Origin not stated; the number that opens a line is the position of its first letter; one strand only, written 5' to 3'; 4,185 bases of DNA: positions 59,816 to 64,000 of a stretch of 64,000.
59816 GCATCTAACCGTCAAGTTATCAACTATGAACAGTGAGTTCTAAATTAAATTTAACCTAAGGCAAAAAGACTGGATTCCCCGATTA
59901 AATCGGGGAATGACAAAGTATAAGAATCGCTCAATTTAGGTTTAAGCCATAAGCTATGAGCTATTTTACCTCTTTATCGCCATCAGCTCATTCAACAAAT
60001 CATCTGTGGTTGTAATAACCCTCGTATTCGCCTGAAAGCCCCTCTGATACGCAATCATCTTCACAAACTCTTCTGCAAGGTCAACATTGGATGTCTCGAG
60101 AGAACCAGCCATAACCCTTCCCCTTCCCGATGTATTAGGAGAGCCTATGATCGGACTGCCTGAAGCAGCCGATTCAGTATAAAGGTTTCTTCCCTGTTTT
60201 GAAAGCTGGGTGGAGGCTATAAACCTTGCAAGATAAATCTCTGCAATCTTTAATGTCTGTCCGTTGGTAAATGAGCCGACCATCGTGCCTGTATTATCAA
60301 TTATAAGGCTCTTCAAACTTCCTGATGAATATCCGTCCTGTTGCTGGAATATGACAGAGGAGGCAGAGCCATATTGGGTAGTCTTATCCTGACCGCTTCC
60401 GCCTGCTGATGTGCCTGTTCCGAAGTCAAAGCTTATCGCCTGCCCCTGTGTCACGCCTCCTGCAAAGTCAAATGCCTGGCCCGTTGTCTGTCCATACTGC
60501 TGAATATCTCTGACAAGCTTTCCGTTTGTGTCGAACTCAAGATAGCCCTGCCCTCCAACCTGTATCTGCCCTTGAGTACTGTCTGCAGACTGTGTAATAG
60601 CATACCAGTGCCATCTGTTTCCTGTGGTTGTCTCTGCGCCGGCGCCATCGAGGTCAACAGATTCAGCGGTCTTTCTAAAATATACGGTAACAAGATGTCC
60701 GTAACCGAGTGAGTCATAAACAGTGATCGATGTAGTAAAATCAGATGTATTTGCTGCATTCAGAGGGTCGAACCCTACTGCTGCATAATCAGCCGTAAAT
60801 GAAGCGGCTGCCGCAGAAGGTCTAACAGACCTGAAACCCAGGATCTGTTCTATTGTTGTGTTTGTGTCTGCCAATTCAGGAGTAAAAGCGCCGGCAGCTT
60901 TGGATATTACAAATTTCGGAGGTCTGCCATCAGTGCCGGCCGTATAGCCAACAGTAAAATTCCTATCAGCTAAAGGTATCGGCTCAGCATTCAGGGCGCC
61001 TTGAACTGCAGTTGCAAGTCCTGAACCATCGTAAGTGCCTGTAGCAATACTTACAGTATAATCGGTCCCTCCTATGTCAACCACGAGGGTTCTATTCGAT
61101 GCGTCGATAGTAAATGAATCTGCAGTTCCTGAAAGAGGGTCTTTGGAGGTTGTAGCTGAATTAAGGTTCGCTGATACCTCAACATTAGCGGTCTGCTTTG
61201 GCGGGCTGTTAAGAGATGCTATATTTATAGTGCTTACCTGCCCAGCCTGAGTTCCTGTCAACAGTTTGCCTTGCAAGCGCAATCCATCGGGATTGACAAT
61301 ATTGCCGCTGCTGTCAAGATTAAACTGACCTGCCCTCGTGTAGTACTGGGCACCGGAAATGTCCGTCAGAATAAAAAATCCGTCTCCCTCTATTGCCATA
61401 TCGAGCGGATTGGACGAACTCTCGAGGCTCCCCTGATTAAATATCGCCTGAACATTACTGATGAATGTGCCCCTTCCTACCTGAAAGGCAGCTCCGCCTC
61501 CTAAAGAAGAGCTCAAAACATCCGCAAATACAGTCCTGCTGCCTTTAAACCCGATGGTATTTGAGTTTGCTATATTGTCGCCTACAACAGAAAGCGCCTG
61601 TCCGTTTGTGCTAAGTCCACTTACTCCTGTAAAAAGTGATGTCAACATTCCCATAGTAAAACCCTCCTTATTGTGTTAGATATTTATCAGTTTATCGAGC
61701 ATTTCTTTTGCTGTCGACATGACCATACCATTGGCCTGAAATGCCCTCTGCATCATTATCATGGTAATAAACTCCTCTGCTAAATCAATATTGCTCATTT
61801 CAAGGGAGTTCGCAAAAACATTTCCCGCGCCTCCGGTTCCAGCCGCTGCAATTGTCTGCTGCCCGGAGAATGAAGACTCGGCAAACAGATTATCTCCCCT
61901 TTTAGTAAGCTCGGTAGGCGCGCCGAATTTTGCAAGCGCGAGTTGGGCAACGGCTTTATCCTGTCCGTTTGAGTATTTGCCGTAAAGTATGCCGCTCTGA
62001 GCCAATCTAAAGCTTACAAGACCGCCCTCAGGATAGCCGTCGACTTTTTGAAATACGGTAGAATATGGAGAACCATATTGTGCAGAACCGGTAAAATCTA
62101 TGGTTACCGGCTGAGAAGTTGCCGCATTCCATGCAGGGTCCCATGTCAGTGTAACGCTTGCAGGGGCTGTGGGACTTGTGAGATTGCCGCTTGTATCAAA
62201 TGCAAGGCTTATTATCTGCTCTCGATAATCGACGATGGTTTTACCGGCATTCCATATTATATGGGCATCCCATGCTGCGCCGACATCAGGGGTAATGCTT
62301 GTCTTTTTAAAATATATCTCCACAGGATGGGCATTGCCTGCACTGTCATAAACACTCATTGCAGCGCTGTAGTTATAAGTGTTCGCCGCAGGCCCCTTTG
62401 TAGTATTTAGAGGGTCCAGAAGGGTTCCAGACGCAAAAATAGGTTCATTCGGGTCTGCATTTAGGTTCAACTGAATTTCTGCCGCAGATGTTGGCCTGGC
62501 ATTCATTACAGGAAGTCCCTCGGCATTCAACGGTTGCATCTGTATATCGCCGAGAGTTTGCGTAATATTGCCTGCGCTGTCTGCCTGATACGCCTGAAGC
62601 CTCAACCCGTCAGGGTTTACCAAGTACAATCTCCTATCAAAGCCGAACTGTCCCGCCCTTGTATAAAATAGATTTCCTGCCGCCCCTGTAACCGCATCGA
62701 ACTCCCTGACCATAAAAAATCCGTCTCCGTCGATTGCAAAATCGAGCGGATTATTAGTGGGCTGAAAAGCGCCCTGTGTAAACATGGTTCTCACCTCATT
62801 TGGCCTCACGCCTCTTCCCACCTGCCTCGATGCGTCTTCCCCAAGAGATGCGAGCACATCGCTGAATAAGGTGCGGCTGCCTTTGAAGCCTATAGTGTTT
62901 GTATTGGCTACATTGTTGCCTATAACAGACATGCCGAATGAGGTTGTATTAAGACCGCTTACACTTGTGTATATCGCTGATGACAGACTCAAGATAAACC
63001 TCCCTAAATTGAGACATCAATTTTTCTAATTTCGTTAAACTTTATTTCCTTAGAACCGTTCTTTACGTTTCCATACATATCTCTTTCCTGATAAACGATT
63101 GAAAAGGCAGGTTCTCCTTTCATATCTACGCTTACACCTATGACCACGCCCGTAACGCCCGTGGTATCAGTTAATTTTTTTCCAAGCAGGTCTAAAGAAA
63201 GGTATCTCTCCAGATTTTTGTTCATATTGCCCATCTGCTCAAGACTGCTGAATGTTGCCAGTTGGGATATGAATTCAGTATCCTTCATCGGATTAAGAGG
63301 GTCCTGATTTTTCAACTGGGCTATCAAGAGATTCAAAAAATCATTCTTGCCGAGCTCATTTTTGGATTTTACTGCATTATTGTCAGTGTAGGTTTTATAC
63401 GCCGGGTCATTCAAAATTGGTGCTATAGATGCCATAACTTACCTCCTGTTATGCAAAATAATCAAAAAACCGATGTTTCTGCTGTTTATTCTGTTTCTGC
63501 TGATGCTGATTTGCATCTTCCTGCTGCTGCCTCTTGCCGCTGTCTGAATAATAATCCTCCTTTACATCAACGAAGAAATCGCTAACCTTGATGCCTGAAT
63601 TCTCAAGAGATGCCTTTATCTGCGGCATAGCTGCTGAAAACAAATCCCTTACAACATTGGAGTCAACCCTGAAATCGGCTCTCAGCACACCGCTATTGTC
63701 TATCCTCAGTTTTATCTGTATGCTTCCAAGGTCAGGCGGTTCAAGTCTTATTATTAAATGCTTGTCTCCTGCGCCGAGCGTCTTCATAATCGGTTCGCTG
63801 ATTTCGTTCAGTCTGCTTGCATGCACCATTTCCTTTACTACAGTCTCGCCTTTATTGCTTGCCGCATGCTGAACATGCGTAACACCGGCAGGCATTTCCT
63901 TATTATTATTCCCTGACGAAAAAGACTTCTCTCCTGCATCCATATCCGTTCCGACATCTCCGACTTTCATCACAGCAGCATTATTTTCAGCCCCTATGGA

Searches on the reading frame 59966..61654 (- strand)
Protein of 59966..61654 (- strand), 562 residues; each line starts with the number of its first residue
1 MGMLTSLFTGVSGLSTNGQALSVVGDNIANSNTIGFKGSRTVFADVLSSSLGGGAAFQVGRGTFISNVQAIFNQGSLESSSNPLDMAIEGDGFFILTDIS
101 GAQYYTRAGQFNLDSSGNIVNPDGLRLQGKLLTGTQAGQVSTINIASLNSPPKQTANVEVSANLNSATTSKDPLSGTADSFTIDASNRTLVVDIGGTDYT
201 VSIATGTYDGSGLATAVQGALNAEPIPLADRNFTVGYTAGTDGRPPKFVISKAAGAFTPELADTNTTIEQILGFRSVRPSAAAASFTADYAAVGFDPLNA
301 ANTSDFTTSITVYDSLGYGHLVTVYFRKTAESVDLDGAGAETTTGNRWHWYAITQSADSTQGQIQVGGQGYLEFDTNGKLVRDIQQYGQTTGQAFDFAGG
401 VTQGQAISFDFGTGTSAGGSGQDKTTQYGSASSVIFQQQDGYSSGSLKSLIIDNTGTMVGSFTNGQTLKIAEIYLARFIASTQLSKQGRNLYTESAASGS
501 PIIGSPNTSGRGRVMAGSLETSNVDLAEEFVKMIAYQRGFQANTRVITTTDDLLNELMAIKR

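Call 11: search_protein_families(library=pfam, proteins=[window:59966-61654:-], max_evalue=0.001)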
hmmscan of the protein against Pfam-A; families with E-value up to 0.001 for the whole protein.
window:59966-61654:- (562 aa): 4 families
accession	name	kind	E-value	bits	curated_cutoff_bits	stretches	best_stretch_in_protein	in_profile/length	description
PF07559.19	FlgE_D2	-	7e-19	69.2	22.7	1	292-442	10-142/142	Flagellar basal body protein FlaE D2 domain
PF06429.18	Flg_bbr_C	-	8.8e-17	60.8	23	1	516-558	2-44/46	Flagellar basal body rod FlgEFG protein C-terminal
PF22692.1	LlgE_F_G_D1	-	3.4e-15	56.4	27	1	87-160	1-56/64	Flagellar hook protein FlgE/F/G D1 domain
PF00460.25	Flg_bb_rod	-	1.1e-07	32.1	20.7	1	9-37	3-31/31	Flagella basal body rod protein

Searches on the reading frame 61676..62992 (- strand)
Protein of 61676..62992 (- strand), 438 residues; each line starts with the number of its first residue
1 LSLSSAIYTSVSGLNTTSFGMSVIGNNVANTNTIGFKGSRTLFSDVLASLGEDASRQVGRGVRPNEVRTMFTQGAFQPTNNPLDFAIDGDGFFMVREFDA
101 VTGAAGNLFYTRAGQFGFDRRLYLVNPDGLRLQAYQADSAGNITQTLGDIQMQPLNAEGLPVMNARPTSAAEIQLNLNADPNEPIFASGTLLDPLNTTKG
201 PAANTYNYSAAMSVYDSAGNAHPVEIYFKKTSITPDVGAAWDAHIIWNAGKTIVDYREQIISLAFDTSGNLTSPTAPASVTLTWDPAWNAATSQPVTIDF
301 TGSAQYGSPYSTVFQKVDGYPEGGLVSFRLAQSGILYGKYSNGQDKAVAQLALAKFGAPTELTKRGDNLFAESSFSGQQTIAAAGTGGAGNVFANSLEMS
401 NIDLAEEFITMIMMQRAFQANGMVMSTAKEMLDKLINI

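Call 12: search_protein_families(library=pfam, proteins=[window:61676-62992:-], max_evalue=0.001)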
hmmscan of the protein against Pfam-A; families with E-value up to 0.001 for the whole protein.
window:61676-62992:- (438 aa): 4 families
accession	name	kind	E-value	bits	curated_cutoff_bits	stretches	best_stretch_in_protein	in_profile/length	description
PF07559.19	FlgE_D2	-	4.6e-21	76.2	22.7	1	194-320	9-142/142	Flagellar basal body protein FlaE D2 domain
PF06429.18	Flg_bbr_C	-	1.3e-12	47.4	23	1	396-438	4-46/46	Flagellar basal body rod FlgEFG protein C-terminal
PF22692.1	LlgE_F_G_D1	-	6.3e-10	39.5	27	1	86-149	1-44/64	Flagellar hook protein FlgE/F/G D1 domain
PF00460.25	Flg_bb_rod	-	3.2e-07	30.6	20.7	1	7-37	1-31/31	Flagella basal body rod protein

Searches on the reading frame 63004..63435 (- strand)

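Call 12: search_protein_families(library=pfam, proteins=[window:63004-63435:-], max_evalue=0.001)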
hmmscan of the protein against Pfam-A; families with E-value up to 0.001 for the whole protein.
window:63004-63435:- (143 aa): 1 family
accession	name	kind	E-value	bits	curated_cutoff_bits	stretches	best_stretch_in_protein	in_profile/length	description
PF03963.19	FlgD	-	1.2e-25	89.9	27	1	15-76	13-74/75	Flagellar hook capping protein - N-terminal region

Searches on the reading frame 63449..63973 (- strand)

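Call 12: search_protein_families(library=pfam, proteins=[window:63449-63973:-], max_evalue=0.001)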
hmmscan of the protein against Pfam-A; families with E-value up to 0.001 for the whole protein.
window:63449-63973:- (174 aa): 1 family
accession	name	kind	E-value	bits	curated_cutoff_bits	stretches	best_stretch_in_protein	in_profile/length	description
PF02120.21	Flg_hook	-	2.9e-15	56.3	29.8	1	65-139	7-80/85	Flagellar hook-length control protein FliK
